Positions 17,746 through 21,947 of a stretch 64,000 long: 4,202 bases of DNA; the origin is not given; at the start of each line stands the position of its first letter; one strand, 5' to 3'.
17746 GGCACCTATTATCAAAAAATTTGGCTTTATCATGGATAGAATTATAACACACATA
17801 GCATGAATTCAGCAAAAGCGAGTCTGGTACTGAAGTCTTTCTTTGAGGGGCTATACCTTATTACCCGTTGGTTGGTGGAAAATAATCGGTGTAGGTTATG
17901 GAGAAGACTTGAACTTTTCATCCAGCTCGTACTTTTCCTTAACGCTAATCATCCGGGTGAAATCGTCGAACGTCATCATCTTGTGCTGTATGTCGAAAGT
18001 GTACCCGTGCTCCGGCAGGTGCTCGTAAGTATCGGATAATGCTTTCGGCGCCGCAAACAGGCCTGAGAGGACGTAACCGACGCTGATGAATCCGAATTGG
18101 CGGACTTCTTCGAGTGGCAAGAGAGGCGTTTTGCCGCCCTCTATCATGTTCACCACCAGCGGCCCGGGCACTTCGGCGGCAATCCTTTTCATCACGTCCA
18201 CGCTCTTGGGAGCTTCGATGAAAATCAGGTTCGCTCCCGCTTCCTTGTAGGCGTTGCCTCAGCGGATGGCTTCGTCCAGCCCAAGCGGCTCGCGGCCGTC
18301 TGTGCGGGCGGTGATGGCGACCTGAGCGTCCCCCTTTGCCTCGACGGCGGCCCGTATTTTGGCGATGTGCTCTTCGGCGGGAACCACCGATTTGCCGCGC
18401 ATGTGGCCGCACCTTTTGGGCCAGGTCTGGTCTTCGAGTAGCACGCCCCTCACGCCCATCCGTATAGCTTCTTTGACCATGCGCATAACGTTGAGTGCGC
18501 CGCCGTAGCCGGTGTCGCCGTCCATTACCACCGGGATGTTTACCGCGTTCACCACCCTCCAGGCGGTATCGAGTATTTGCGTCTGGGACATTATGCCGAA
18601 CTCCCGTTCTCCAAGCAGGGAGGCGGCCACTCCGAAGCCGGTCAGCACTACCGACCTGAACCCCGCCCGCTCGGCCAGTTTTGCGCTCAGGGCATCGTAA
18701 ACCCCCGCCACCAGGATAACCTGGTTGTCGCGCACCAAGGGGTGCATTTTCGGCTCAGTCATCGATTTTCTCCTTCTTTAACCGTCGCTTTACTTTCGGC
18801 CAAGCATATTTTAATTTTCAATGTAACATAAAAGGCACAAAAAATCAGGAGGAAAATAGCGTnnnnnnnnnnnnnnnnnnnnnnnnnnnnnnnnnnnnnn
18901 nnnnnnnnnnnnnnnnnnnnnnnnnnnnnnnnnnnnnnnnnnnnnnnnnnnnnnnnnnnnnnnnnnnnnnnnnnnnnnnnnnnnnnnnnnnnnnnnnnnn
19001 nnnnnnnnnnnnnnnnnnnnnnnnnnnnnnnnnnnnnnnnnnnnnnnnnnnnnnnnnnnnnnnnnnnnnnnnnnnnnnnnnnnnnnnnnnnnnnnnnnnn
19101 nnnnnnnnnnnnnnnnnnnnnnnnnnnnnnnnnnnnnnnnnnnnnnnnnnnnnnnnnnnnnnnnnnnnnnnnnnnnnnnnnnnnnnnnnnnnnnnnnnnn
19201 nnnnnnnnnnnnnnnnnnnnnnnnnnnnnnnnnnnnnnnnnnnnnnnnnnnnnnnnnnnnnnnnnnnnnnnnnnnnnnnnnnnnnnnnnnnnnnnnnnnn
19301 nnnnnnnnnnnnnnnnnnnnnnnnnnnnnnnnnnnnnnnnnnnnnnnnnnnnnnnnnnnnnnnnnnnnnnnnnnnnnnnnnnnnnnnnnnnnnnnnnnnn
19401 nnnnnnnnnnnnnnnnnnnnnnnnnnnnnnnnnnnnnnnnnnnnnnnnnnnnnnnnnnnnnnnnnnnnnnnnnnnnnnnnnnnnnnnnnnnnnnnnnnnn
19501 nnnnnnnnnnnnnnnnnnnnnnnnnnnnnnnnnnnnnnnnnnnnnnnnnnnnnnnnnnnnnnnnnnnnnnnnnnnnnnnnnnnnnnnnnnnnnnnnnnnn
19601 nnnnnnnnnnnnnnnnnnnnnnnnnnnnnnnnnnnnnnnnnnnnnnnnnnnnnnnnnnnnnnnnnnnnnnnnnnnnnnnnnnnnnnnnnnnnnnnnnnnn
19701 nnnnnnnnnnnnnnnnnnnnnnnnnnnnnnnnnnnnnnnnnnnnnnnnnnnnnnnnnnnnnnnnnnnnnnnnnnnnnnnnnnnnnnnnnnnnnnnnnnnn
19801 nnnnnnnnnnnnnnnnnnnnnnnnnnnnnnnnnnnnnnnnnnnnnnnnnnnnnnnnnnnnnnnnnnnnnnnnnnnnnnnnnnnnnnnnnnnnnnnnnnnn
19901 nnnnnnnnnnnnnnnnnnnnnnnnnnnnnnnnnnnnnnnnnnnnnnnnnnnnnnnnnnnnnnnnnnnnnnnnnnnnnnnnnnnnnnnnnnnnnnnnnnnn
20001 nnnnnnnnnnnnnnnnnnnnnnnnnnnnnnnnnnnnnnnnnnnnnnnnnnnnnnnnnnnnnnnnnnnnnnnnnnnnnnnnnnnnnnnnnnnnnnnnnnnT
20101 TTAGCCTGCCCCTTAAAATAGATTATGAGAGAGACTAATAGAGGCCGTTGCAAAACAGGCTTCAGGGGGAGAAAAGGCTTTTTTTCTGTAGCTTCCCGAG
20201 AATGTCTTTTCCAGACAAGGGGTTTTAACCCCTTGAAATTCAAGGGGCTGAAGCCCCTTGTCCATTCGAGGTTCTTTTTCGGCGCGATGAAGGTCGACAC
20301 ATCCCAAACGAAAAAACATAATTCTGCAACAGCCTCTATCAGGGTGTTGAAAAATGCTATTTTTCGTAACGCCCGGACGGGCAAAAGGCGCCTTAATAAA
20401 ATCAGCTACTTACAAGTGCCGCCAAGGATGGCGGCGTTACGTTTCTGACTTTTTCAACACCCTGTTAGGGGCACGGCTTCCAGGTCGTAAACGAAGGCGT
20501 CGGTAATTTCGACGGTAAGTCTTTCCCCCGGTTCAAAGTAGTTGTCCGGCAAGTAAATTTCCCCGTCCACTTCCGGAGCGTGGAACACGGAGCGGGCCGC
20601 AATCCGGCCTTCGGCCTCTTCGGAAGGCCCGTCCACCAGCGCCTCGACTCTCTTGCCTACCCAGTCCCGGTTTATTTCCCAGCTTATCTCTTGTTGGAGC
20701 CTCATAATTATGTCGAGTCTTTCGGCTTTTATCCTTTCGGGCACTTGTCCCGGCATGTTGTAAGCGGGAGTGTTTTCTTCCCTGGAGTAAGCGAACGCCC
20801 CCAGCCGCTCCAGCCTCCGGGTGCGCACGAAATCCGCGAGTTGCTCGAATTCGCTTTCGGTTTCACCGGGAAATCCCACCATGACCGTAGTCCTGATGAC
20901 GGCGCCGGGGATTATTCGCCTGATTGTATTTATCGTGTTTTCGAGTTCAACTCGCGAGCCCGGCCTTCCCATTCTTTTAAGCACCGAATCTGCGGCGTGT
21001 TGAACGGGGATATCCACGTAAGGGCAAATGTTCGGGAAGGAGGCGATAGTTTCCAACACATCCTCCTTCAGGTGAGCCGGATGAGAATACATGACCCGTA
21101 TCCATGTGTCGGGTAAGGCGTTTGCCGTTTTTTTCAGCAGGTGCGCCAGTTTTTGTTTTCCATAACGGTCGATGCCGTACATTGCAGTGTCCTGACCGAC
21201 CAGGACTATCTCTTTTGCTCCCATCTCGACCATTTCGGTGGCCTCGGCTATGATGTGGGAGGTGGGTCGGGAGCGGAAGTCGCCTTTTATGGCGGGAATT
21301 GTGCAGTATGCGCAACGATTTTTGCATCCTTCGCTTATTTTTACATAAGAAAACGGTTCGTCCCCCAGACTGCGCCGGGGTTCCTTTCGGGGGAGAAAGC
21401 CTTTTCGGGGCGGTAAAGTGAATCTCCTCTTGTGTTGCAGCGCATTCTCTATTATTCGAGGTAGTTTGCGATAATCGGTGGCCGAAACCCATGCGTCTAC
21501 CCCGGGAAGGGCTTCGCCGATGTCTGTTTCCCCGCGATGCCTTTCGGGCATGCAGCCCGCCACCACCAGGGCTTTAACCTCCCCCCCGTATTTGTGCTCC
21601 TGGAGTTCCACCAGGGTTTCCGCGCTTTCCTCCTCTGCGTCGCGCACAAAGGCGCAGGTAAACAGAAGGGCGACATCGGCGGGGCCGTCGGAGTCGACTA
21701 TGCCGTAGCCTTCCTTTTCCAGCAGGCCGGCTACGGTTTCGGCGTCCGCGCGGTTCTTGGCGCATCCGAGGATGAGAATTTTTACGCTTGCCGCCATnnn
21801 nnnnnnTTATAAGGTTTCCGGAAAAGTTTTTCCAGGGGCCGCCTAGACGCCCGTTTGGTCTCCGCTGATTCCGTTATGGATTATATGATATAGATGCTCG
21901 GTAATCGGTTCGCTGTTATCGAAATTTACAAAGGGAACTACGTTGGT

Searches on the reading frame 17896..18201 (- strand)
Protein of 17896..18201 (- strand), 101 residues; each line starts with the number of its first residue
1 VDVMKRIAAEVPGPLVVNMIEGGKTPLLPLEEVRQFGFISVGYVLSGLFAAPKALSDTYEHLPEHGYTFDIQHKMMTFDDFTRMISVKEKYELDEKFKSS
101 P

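Call 58: search_protein_families(library=pfam, proteins=[window:17896-18201:-], max_evalue=0.0001)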
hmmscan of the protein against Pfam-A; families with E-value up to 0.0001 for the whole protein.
window:17896-18201:- (101 aa): 0 families

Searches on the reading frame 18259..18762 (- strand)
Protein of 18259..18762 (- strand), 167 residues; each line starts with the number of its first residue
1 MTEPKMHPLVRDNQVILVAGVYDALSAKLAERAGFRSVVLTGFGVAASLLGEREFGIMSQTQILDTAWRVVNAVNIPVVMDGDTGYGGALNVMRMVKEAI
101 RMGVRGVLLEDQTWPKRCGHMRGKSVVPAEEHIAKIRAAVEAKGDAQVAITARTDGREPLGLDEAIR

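Call 58: search_protein_families(library=pfam, proteins=[window:18259-18762:-], max_evalue=0.0001)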
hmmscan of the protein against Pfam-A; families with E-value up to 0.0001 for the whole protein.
window:18259-18762:- (167 aa): 2 families
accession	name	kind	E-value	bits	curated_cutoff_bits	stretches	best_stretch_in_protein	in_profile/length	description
PF13714.12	PEP_mutase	-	1.8e-31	110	31.5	1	9-165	4-159/240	Phosphoenolpyruvate phosphomutase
PF00463.27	ICL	-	1.9e-15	56.8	26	1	76-156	150-233/526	Isocitrate lyase family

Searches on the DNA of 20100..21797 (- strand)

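Call 16: search_rna_families(source=window, start=20100, end=20480, threshold=evalue, max_evalue=10)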
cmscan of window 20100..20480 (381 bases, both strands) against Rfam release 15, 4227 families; matches with E-value up to 10: 11.
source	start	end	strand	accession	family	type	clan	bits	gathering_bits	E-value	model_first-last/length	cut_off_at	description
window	20217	20258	+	RF03786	mir-9449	Gene; miRNA;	-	32.8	100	7e-05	1-68/68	no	mir-9449 microRNA precursor family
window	20214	20263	+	RF04341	Plastid-psbJ-5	Cis-reg;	CL00152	27.3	53.1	0.0036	1-59/59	no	Plastid-psbJ-5 3UTR RNA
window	20214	20261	-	RF04341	Plastid-psbJ-5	Cis-reg;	CL00152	26.1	53.1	0.0073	1-59/59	no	Plastid-psbJ-5 3UTR RNA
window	20381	20453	+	RF02732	JA04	Gene; sRNA;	-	20.6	81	1.3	1-81/81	no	Aggregatibacter sRNA JA04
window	20175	20262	+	RF02345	ar15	Gene; sRNA;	CL00108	19.2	40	0.11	1-112/112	no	Alphaproteobacterial ar15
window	20204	20315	-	RF01629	ceN39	Gene; snRNA; snoRNA; HACA-box;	-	16.7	35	0.36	1-131/131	no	Nematode snoRNA ceN39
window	20215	20262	+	RF00921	mir-665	Gene; miRNA;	-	15.7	52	2.8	1-72/72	no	mir-665 microRNA precursor family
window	20379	20434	+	RF00195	RsmY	Gene; sRNA;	CL00106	14.4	57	0.26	10-67/121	no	RsmY RNA family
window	20205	20336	-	RF00265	SNORA69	Gene; snRNA; snoRNA; HACA-box;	-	14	47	8.3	1-132/132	no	Small nucleolar RNA SNORA69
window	20197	20266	+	RF02219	ZNRD1-AS1_2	Gene; lncRNA;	-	12.9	60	1.1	1-76/76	no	ZNRD1 antisense RNA 1 conserved region 2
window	20181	20249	+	RF02837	anti-hemB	Gene; sRNA;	-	12.9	49.5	2.1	1-81/81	no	Burkholderia RNA 7 (anti-hemB)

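Call 50: search_with_rna_model(model_id=R1, sources=[L001, L002, L003, L004, L005, L006, L007, L008, L009, L090, L091], filters=off, max_evalue=10, show_alignments=3)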
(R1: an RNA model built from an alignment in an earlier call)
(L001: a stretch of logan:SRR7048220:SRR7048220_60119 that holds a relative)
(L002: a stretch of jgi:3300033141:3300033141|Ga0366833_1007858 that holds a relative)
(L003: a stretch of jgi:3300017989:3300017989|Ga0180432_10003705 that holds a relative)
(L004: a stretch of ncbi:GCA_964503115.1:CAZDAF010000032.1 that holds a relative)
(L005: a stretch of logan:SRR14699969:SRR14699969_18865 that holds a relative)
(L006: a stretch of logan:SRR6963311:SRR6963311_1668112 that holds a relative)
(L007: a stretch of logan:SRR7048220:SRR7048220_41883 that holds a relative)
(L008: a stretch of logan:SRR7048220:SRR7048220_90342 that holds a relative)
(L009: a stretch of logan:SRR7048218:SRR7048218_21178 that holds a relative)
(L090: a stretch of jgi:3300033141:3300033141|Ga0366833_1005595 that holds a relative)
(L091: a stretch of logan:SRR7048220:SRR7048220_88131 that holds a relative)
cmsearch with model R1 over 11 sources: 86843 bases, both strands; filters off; matches with E-value up to 10: 21.
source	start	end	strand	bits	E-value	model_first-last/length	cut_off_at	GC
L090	18379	18482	-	12.9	0.35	1-79/79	no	0.55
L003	10557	10640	-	12.6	0.45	1-79/79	no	0.56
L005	2197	2280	-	12.6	0.45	1-79/79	no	0.56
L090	10857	10886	+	11.5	0.98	1-79/79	no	0.6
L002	10041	10108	+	11.4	1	1-79/79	no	0.66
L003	7928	8026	+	10.2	2.4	1-79/79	no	0.56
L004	9389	9487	+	10.2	2.4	1-79/79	no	0.56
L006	178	276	+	10.2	2.4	1-79/79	no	0.56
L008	774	849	-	10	2.8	1-79/79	no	0.36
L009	774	849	-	10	2.8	1-79/79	no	0.36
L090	11629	11658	-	9.9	3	1-79/79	no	0.6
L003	11635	11674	+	9.4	4.3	1-79/79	no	0.52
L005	3275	3314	+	9.4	4.3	1-79/79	no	0.52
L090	17228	17279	+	9.3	4.4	1-79/79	no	0.6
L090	2797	2820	-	9.2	4.6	1-79/79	no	0.92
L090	12383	12476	+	9.1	5.1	1-79/79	no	0.54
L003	14656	14685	-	8.7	6.7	40-73/79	no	0.63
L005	6296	6325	-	8.7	6.7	40-73/79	no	0.63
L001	2058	2089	+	8.5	7.7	1-79/79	no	0.62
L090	15488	15584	-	8.4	8.1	1-79/79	no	0.57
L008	1579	1622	+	8.2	9.3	1-79/79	no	0.66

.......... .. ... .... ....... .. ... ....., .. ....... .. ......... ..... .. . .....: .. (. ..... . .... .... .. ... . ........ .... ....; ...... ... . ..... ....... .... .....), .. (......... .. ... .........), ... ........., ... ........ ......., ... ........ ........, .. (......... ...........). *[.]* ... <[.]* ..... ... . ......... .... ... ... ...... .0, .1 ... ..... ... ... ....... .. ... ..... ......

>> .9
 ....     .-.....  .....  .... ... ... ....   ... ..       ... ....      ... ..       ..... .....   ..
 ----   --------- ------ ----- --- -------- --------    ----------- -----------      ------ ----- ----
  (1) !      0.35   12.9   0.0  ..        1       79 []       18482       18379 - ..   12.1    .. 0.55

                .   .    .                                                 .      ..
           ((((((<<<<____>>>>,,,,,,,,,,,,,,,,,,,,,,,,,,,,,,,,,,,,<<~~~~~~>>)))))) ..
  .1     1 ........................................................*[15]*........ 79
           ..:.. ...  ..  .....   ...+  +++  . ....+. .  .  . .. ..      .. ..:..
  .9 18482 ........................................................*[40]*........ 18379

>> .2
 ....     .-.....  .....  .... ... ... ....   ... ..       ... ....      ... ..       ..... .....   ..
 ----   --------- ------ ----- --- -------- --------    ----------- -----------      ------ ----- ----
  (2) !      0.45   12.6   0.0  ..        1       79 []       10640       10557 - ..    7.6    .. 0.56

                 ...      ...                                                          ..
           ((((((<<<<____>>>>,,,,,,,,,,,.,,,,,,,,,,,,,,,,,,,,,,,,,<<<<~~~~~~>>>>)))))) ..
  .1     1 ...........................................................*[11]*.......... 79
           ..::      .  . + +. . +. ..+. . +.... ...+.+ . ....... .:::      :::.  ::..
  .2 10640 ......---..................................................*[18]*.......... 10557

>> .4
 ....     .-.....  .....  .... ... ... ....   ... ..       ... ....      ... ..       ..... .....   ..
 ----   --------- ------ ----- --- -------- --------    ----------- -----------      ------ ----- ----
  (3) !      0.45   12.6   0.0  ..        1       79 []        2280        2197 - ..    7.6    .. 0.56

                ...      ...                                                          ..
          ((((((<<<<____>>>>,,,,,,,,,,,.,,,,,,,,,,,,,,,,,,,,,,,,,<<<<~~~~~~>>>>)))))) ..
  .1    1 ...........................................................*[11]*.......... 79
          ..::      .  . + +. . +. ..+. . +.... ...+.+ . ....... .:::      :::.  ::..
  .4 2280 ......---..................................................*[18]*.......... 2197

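Call 94: search_dna_similar(query=window:20332-20472:+, collection=phages, mode=distant, max_evalue=0.01, max_rows=5)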
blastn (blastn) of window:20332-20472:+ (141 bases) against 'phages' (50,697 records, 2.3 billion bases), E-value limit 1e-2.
No match.

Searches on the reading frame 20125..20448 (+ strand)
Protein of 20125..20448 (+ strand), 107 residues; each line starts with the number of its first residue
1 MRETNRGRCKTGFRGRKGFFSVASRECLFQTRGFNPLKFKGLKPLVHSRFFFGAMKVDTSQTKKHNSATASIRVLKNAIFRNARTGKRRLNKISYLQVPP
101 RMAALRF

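Call 68: search_protein_families(library=pfam, proteins=[window:20125-20448:+], max_evalue=0.0001)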
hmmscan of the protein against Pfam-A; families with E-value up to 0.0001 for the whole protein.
window:20125-20448:+ (107 aa): 0 families

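Call 76: find_homologous_proteins(query=window:20125-20445:+, max_evalue=0.001)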
Query window:20125-20445:+: 1 candidates shared short words with the query, none scored E <= 0.001.
